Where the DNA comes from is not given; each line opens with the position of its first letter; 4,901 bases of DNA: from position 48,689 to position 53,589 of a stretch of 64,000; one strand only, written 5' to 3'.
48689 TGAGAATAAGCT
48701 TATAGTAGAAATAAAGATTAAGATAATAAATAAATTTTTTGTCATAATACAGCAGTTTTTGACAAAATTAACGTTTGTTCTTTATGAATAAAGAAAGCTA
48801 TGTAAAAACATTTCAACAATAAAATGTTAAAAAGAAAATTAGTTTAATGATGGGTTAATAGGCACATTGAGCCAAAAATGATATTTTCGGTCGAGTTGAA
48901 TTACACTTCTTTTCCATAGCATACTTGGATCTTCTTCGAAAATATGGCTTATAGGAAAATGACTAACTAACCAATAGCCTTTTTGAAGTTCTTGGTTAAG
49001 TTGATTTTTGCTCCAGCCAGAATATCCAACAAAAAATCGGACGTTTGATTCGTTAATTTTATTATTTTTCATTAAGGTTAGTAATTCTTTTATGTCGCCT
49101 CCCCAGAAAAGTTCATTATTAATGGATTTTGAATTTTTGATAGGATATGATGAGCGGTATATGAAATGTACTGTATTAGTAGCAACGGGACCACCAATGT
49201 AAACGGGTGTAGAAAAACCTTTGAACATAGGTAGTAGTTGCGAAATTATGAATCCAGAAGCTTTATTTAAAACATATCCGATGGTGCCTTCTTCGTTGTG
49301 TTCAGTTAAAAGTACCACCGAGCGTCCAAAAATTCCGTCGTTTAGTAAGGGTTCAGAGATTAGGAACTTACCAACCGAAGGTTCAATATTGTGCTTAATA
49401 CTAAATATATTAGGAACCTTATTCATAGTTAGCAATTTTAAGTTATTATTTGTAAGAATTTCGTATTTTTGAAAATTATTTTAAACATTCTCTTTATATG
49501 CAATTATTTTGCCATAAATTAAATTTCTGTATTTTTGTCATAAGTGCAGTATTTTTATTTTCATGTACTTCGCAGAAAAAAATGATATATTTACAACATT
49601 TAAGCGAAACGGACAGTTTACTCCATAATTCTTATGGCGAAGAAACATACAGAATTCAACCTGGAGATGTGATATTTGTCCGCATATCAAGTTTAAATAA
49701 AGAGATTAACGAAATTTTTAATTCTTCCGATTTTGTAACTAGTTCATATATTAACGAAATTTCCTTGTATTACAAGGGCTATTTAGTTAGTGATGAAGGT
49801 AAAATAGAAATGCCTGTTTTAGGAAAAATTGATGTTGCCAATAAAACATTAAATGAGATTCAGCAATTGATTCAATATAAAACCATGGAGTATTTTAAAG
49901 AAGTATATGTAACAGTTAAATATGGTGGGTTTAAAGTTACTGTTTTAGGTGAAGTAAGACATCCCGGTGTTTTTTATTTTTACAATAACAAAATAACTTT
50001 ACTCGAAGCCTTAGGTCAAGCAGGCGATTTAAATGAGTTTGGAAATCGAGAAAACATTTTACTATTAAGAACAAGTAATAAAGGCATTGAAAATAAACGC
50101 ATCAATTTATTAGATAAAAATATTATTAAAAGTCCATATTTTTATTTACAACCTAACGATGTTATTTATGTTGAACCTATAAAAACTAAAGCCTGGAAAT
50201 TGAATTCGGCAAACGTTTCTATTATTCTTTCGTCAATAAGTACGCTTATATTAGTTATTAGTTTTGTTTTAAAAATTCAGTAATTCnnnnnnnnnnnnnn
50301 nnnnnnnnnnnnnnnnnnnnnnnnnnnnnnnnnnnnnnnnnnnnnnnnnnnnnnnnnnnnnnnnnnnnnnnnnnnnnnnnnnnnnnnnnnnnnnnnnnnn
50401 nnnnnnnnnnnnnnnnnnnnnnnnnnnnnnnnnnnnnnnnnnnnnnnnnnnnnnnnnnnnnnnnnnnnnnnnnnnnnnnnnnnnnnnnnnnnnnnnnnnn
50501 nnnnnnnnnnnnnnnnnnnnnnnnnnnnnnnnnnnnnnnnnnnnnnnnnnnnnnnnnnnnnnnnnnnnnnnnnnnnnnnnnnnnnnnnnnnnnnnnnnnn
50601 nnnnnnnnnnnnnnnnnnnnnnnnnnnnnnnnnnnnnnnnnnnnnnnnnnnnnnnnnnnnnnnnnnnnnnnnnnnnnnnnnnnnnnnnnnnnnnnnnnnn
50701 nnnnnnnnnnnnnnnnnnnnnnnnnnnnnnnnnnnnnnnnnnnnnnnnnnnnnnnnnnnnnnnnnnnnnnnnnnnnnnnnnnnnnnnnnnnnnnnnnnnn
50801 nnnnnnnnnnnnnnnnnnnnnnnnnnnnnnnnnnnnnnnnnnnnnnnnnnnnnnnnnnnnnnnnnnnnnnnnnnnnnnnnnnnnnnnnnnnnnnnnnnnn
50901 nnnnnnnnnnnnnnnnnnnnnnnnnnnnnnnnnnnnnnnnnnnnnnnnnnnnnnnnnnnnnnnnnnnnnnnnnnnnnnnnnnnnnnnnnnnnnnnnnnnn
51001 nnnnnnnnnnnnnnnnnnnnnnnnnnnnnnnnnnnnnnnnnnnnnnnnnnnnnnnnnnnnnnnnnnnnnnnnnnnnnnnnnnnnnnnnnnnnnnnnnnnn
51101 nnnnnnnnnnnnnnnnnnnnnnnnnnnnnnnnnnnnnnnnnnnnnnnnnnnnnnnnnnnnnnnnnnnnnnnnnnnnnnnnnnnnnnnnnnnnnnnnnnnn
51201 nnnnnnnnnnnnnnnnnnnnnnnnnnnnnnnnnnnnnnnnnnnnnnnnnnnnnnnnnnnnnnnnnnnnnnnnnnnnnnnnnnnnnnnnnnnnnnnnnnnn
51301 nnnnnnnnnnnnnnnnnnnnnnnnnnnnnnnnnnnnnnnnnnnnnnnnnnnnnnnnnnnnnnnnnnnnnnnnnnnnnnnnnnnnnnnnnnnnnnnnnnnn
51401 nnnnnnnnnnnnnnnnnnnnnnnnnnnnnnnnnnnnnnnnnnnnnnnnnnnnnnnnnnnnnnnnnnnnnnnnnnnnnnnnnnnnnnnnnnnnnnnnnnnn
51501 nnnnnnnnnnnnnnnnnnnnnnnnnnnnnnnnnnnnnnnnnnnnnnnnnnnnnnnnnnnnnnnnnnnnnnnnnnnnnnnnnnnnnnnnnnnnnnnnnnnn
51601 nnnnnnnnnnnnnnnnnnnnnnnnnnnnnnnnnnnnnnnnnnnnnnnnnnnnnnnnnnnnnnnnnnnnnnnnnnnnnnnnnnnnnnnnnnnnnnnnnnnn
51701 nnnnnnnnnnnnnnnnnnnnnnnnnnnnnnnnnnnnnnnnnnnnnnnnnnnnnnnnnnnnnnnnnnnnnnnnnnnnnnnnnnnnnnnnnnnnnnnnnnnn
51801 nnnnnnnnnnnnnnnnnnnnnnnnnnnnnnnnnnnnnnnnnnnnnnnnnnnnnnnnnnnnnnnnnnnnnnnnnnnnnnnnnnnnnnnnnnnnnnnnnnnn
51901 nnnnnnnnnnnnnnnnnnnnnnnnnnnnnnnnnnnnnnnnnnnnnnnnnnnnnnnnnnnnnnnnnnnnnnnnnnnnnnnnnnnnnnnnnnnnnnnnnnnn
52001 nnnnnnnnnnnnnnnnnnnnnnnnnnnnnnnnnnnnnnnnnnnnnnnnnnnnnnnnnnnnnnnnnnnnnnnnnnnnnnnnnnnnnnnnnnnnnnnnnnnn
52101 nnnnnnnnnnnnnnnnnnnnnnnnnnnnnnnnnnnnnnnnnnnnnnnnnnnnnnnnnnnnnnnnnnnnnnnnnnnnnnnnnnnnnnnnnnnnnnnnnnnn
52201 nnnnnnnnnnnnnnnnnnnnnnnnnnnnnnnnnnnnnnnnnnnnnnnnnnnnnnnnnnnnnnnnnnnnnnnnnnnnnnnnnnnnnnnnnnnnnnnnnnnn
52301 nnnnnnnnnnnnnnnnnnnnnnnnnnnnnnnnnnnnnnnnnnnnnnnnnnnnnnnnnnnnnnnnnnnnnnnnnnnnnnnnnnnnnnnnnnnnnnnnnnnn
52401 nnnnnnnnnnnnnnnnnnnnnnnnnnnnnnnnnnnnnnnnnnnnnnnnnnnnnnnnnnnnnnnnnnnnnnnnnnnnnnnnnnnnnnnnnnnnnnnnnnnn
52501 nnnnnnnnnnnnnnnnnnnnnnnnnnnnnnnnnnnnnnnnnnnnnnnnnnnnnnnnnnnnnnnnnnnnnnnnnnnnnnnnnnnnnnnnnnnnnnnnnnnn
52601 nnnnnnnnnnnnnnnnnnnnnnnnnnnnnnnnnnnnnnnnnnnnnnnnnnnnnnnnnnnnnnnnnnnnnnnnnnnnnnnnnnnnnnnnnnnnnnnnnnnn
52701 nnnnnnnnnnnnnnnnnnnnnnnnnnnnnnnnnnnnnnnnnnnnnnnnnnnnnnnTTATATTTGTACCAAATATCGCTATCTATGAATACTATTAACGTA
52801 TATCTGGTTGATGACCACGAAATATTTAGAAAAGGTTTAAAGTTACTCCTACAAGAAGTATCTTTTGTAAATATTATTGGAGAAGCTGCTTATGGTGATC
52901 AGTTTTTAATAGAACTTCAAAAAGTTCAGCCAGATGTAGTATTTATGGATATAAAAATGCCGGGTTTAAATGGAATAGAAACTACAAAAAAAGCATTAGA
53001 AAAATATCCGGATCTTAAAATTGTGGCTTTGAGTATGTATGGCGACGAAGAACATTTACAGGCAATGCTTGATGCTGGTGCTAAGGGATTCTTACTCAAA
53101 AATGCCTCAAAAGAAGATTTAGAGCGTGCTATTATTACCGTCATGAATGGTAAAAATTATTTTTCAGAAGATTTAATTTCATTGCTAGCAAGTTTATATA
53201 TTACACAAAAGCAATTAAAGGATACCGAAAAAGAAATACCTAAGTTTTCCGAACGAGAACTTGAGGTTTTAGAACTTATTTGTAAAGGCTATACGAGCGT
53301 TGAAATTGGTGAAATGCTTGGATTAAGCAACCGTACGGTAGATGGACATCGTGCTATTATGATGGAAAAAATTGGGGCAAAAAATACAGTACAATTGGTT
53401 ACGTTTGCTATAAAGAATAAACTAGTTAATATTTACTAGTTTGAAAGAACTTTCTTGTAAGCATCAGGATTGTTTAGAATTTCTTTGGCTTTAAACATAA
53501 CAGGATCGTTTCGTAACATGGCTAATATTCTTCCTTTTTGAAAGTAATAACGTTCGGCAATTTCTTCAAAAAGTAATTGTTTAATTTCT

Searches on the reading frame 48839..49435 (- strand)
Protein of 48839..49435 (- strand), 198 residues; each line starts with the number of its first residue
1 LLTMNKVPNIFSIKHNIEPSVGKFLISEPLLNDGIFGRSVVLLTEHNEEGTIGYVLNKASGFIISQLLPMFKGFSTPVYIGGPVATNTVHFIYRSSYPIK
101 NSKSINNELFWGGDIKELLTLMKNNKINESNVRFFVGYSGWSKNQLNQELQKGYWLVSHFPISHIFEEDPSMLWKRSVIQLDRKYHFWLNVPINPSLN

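Call 33: search_protein_families(library=pfam, proteins=[window:48839-49435:-], max_evalue=0.00001)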
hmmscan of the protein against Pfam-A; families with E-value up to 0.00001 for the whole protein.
window:48839-49435:- (198 aa): 1 family
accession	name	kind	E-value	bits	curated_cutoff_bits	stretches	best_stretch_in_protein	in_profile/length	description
PF02622.21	DUF179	-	6.5e-39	133.9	27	1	29-178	1-153/157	AlgH-like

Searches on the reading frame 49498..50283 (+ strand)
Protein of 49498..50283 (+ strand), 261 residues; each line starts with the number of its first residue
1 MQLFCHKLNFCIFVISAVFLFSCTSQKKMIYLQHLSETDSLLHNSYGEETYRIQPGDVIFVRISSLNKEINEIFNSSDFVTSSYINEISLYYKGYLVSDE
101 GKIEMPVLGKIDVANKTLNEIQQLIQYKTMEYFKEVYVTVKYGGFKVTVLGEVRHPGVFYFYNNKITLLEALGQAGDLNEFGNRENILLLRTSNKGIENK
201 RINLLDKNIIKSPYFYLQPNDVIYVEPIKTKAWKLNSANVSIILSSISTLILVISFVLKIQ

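Call 33: search_protein_families(library=pfam, proteins=[window:49498-50283:+], max_evalue=0.00001)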
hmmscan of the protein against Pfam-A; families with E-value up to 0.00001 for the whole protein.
window:49498-50283:+ (261 aa): 3 families
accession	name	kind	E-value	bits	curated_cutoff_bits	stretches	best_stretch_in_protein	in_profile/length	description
PF02563.21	Poly_export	-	7.2e-16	58.6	28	1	48-141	4-75/77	Polysaccharide biosynthesis/export protein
PF22461.2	SLBB_2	-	1.6e-10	41.3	27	1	146-225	2-79/79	SLBB domain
PF10531.15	SLBB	-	6.8e-08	32.7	27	1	146-192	1-46/55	SLBB domain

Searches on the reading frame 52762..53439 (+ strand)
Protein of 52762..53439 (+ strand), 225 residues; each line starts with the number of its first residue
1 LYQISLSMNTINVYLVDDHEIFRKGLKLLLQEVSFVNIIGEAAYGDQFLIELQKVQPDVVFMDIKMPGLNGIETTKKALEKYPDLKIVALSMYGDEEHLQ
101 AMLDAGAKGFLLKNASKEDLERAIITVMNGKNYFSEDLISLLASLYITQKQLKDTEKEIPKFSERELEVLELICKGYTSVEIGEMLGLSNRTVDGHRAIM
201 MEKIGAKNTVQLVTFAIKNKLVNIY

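Call 34: search_protein_families(library=pfam, proteins=[window:52762-53439:+], max_evalue=0.00001)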
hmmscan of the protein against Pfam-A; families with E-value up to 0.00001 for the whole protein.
window:52762-53439:+ (225 aa): 2 families
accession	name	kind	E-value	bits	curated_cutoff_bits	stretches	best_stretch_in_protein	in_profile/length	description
PF00072.30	Response_reg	-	3.4e-25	88.8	30.2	1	13-124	1-110/111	Response regulator receiver domain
PF00196.25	GerE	-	1.3e-17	63.6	23.5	1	162-216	3-57/57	Bacterial regulatory proteins, luxR family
